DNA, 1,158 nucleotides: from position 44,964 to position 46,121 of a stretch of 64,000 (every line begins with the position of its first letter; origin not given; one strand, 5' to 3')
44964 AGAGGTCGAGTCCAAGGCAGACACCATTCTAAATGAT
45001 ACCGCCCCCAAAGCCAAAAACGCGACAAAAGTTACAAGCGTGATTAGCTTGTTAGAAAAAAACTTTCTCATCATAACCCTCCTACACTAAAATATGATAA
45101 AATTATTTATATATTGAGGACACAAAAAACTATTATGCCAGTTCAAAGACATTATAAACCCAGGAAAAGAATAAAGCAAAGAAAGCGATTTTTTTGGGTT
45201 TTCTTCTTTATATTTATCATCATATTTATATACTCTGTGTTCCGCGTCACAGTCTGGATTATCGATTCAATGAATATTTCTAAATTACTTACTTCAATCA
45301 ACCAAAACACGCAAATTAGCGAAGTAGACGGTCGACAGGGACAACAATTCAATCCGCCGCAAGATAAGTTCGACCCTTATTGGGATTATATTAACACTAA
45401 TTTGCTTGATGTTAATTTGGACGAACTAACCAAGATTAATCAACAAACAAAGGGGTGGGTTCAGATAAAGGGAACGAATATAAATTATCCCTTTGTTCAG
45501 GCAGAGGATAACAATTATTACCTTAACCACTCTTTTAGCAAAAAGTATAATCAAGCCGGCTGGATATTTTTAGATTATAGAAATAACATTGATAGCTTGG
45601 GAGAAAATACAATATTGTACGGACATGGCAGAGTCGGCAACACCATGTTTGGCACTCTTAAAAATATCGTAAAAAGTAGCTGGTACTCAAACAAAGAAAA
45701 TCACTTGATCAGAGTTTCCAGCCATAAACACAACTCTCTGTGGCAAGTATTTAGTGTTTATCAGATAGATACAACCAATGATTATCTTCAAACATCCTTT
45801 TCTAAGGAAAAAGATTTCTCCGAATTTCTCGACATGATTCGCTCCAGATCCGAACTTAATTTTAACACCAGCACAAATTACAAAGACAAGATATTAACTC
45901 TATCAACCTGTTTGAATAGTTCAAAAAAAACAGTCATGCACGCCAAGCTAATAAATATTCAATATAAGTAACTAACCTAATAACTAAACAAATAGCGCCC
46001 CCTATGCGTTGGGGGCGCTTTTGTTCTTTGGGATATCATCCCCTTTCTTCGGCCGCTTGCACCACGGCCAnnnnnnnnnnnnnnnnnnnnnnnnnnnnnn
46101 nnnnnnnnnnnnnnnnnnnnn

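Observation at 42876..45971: Divergently arranged sortase and a surface protein with C-terminal hydrophobic anchor plus basic tail but no canonical LPXTG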

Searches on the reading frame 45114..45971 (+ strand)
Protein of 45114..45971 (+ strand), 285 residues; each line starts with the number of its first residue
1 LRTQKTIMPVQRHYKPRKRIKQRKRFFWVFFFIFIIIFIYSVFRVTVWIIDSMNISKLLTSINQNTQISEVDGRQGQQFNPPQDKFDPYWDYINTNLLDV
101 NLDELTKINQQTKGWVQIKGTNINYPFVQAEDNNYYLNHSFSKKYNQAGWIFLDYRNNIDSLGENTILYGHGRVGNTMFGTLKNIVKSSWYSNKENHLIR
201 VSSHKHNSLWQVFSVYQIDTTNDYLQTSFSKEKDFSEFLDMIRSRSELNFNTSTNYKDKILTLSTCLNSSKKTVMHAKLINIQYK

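Call 3: search_protein_families(library=pfam, proteins=[window:45114-45971:+], max_evalue=0.01)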
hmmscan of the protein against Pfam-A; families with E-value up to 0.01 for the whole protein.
window:45114-45971:+ (285 aa): 2 families
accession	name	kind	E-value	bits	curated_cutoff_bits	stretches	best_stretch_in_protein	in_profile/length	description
PF04203.18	Sortase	-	2.2e-11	44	26.6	1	117-279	2-124/125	Sortase domain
PF12700.13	HlyD_2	-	0.00087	18.6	25.1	1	17-69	3-51/416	HlyD family secretion protein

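Call 4: search_protein_families(library=ncbifam, proteins=[window:45114-45971:+], max_evalue=0.01)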
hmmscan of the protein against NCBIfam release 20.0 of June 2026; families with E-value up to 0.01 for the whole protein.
window:45114-45971:+ (285 aa): 2 families
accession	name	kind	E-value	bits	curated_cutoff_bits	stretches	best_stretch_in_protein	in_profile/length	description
TIGR03064.1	sortase_srtB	equivalog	1.3e-52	178.5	153.75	1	30-271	8-229/235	class B sortase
NF040525.1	SrtB_LPKTxSAVK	exception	1.3e-19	70.2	200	1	94-269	47-226/261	class B sortase, LPKTxAVK-specific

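Call 6: find_homologous_proteins(query=window:45114-45971:+, max_evalue=0.00001)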
Query window:45114-45971:+ (285 aa): 7783 proteins with E <= 0.00001 among 8000 candidates; the best 120 are listed.
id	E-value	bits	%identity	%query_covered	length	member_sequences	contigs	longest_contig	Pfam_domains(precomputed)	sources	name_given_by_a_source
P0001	9.6e-174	594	96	96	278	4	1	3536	PF04203.19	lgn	-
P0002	1.6e-136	472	72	98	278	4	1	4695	PF04203.19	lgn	-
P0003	8.8e-134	463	72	98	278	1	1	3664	PF04203.19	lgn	-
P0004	2.3e-95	337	57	95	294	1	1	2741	PF04203.19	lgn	-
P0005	3.8e-95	336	56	94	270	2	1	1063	PF04203.19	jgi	-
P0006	7.8e-95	335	56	94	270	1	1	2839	PF04203.19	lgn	-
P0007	9.7e-95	335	55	94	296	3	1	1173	PF04203.19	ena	-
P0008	6.7e-94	332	57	91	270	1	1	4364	PF04203.19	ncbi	-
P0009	2.5e-93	330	55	91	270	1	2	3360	PF04203.19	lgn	-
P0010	3.6e-93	330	57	90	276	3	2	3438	PF04203.19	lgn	-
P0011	4.0e-93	330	58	89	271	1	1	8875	PF04203.19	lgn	-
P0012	2.9e-92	327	54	91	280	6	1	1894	PF04203.19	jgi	-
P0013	3.7e-92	326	54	90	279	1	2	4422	PF04203.19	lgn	-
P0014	1.1e-91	325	54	90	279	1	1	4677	PF04203.19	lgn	-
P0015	1.5e-91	324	61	83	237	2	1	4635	PF04203.19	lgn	-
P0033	8.6e-86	306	54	87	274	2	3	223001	PF04203.19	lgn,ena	-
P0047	4.7e-85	303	54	84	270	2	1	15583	PF04203.19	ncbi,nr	ncbi:MAG TPA: class B sortase [Bacilli bacterium]|nr:class B sortase [Bacilli bacterium]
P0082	9.3e-84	299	52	86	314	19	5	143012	PF04203.19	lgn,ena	-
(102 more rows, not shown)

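Call 16: search_solved_structures(query=window:45114-45971:+, max_evalue=0.001, show_alignments=3)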
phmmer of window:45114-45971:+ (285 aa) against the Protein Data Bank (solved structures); distinct sequences matched with E-value up to 0.001: 15.
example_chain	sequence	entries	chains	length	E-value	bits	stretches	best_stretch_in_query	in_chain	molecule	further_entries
1ng5_A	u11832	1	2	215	1.3e-38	135.9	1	101-281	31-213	sortase B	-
1qwz_A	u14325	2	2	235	2.5e-38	135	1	101-281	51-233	NPQTN specific sortase B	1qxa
1qx6_A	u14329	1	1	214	2.9e-38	134.8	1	101-281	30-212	NPQTN specific sortase B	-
4lfd_A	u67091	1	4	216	3.2e-38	134.7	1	101-281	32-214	Sortase B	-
2oqw_A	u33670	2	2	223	3.3e-34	121.5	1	104-281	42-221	Sortase B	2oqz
1rz2_A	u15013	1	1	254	6.3e-34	120.6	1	104-281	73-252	conserved hypothetical protein BA4783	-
5gyj_A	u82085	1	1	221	6.2e-32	114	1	101-276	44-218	Putative peptidase C60B, sortase B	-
6kyd_A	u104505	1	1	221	6.8e-32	113.9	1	101-269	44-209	Putative peptidase C60B, sortase B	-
6kyc_A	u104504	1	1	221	1.2e-31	113.1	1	101-276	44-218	Putative peptidase C60B, sortase B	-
4ux7_A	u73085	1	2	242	3.9e-31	111.4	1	101-280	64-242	PUTATIVE PEPTIDASE C60B, SORTASE B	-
5jcv_A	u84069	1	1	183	7.8e-30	107.1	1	102-268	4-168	Lmo2181 protein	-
5b23_A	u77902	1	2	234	5.7e-25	91.2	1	104-281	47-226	Uncharacterized protein Sortase B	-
3psq_A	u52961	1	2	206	2.4e-24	89.1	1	99-268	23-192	Hypothetical exported protein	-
5yfk_A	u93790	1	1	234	1.3e-23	86.7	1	104-266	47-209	Uncharacterized protein Sortase B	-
4y4q_A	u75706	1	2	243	1.5e-19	73.4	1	103-268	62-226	Sortase, SrtB family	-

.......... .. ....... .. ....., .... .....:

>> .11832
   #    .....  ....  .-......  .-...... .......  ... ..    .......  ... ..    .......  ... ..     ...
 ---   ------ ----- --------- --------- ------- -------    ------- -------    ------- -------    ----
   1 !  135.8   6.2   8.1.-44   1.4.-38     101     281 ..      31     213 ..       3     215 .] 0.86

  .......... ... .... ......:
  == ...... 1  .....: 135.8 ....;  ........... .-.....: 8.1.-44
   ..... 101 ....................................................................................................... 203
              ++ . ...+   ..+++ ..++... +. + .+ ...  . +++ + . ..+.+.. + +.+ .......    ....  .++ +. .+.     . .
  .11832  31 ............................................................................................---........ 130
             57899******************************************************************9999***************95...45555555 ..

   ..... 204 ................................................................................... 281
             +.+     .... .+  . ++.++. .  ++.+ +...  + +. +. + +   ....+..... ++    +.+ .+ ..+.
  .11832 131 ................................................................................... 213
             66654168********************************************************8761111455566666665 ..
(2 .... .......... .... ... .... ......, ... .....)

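Call 22: find_encoding_contigs(protein=P0047, flank=6000, max_places=1)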
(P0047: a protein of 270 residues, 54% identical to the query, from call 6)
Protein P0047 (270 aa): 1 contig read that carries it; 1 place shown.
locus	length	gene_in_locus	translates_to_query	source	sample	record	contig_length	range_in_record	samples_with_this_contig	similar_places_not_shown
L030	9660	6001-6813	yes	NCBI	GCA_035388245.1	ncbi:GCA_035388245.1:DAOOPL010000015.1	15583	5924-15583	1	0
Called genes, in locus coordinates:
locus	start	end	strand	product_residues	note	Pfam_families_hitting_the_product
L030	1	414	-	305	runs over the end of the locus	-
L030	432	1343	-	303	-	-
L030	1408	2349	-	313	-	-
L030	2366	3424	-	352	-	PF01476:LysM, PF01183:Glyco_hydro_25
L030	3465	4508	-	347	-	-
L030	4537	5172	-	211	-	PF12917:YfbR-like, PF13023:HD_3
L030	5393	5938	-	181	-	PF00692:dUTPase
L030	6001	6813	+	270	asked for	PF04203:Sortase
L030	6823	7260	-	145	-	-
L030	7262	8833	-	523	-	-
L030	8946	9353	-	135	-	-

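Call 23: find_encoding_contigs(protein=P0082, flank=6000, max_places=1)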
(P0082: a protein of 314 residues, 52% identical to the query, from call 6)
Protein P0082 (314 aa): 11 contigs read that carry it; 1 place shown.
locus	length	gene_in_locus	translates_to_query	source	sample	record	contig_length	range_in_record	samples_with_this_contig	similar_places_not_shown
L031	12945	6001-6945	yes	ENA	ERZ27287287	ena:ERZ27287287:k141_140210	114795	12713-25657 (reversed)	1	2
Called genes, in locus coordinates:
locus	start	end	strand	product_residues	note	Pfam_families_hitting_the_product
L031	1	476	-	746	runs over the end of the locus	-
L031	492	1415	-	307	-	-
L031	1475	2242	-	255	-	PF00106:adh_short, PF01370:Epimerase (weak), PF08659:KR, PF13561:adh_short_C2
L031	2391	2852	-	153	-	PF03073:TspO_MBR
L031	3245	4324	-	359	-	PF04055:Radical_SAM, PF13353:Fer4_12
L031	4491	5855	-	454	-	PF01938:TRAM, PF05958:tRNA_U5-meth_tr, PF02475:TRM5-TYW2_MTfase (weak), PF03602:Cons_hypoth95 (weak), PF05175:MTS (weak), PF09445:Methyltransf_15, PF13649:Methyltransf_25, PF13847:Methyltransf_31, +2 more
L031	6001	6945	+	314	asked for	PF04203:Sortase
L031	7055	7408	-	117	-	-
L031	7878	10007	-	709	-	PF01138:RNase_PH, PF03725:RNase_PH_C, PF03726:PNPase, PF01138:RNase_PH, PF00013:KH_1, PF00575:S1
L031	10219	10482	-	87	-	PF00312:Ribosomal_S15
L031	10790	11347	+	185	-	PF00625:Guanylate_kin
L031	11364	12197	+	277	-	PF01636:APH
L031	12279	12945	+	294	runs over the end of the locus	PF16258:DUF4912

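Call 24: find_encoding_contigs(protein=P0033, flank=6000, max_places=1)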
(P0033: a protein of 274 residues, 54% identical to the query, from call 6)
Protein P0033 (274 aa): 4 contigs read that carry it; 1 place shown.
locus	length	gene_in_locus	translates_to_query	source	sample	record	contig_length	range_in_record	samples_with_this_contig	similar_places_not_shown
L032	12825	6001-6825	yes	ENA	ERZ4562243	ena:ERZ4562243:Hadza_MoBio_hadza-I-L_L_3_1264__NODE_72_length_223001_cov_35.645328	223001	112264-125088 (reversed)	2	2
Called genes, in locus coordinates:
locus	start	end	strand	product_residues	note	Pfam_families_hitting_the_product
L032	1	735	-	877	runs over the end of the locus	PF00690:Cation_ATPase_N, PF00122:E1-E2_ATPase, PF00702:Hydrolase, PF13246:Cation_ATPase, PF00689:Cation_ATPase_C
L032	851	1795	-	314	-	-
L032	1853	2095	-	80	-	-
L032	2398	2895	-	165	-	-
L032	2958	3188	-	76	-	-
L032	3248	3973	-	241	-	PF04892:VanZ-LLP1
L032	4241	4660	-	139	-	-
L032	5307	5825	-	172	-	-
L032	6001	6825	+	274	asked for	PF04203:Sortase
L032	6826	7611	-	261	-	PF00106:adh_short, PF13561:adh_short_C2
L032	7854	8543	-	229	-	PF04542:Sigma70_r2, PF08281:Sigma70_r4_2 (faint), PF04545:Sigma70_r4, PF01381:HTH_3 (weak)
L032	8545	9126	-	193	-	PF03419:Peptidase_U4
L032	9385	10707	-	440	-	PF08486:SpoIID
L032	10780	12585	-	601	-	PF00664:ABC_membrane, PF00005:ABC_tran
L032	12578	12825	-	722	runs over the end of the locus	PF02463:SMC_N (weak), PF00664:ABC_membrane, PF00005:ABC_tran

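Call 59: predict_structure(alignment_id=A3)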
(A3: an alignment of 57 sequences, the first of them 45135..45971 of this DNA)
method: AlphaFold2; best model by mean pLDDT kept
length: 278 residues; sequences in the alignment: 57
mean_pLDDT: 89.2   pTM: 0.84
mean pLDDT of the five models: 89.2, 84.7, 84.2, 82.3, 79.9
residues with pLDDT >= 90: 180; 70-90: 73; 50-70: 23; < 50: 2
segments of 3 or more residues with pLDDT < 50: none
pLDDT, mean of each block of 10 residues (from residue 1): 58 76 96 92 83 86 94 96 96 94 95 90 86 76 88 93 70 82 93 97 98 89 96 97 96 94 92 97
secondary structure, 60 per line:
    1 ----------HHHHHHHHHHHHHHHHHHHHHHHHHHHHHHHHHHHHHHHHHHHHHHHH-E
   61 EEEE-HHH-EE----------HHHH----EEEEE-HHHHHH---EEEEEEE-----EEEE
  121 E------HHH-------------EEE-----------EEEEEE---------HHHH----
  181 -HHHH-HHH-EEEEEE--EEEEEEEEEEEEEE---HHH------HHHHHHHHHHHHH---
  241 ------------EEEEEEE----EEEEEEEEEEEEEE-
elements in order: H11-58 E60-64 H82-85 E90-94 H96-101 E105-111 E117-121 E144-146 E158-163 H173-176 H182-185 E191-196 E199-212 H225-237 E253-259 E264-277

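Call 61: fold_search(model_id=the predicted structure, library=pdb)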
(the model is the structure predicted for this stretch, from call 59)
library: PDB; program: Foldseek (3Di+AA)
matches with E <= 10: 581; with E <= 0.001: 112
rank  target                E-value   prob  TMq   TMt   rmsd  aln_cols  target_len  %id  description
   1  4lfd_A                2.3e-19  1.00  0.59  0.75   2.4       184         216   37  Staphylococcus aureus sortase B-substrate complex (released 2014-02-12)
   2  1rz2                  2.7e-19  1.00  0.59  0.76   6.8       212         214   33  1.6A crystal structure of the protein BA4783/Q81L49 (similar to sortase B) from Bacillus anthracis. (released 2004-07-06)
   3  1ng5_A                3.4e-19  1.00  0.60  0.78   2.3       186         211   37  2.0 A crystal structure of Staphylococcus aureus Sortase B (released 2003-09-23)
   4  1qwz                  3.7e-19  1.00  0.60  0.70   2.4       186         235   36  Crystal structure of Sortase B from S. aureus complexed with MTSET (released 2004-04-06)
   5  2oqz                  5.5e-19  1.00  0.60  0.76   6.8       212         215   33  The crystal structure of sortase B from B.anthracis in complex with AAEK2 (released 2007-06-19)
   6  2oqw                  5.9e-19  1.00  0.59  0.77   2.2       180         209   37  The crystal structure of sortase B from B.anthracis in complex with AAEK1 (released 2007-06-19)
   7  1qx6                  1.3e-18  1.00  0.60  0.76   2.3       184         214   37  Crystal structure of Sortase B complexed with E-64 (released 2004-04-06)
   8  5b23_A                1.7e-18  1.00  0.59  0.88   2.2       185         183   32  X-ray Structure of Clostridium Perfringens Sortase B (released 2016-12-28)
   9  5yfk                  2.2e-18  1.00  0.58  0.76   2.1       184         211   32  X-ray structure of a mutant form C232S of Clostridium perfringens sortase B (released 2017-10-18)
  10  4ux7_A                3.1e-18  1.00  0.57  0.76   2.4       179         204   40  Structure of a Clostridium difficile sortase (released 2015-04-01)
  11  5jcv                  1.1e-17  1.00  0.57  0.88   3.1       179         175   34  Sortase B from Listeria monocytogenes. (released 2016-04-27)
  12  1ng5_B                1.3e-17  1.00  0.58  0.77   2.6       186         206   36  2.0 A crystal structure of Staphylococcus aureus Sortase B (released 2003-09-23)
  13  6kyc                  1.1e-15  1.00  0.54  0.80   2.1       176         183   39  Structure of the S207A mutant of Clostridium difficile sortase B (released 2020-02-19)
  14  5gyj                  1.3e-15  1.00  0.51  0.75   2.6       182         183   36  Structure of catalytically active sortase from Clostridium difficile (released 2017-01-04)
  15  3psq_A                2.3e-15  1.00  0.55  0.79   2.9       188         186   28  Crystal structure of Spy0129, a Streptococcus pyogenes class B sortase involved in pilus biogenesis (released 2011-01-19)
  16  6kyd                  2.4e-15  1.00  0.53  0.78   2.3       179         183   37  Structure of the R217A mutant of Clostridium difficile sortase B (released 2020-02-19)
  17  3psq_B                1.4e-14  1.00  0.56  0.84   2.6       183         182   30  Crystal structure of Spy0129, a Streptococcus pyogenes class B sortase involved in pilus biogenesis (released 2011-01-19)
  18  4y4q_B                6.3e-14  1.00  0.54  0.84   2.9       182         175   26  Crystal structure of sortase B from Type II pilus of Streptococcus pneumoniae (released 2015-07-29)
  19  4y4q_A                9.0e-13  1.00  0.54  0.84   2.7       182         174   25  Crystal structure of sortase B from Type II pilus of Streptococcus pneumoniae (released 2015-07-29)
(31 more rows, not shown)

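Call 80: find_encoding_contigs(protein=P0001, flank=5000, max_places=2)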
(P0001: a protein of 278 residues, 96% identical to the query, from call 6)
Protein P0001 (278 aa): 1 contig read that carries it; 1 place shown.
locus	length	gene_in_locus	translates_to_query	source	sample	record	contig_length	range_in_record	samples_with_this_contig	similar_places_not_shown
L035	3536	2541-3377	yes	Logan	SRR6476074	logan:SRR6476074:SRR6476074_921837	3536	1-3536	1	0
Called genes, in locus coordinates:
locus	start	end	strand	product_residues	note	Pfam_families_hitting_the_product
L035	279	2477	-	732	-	PF18998:Flg_new_2 (faint)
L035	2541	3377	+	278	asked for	PF04203:Sortase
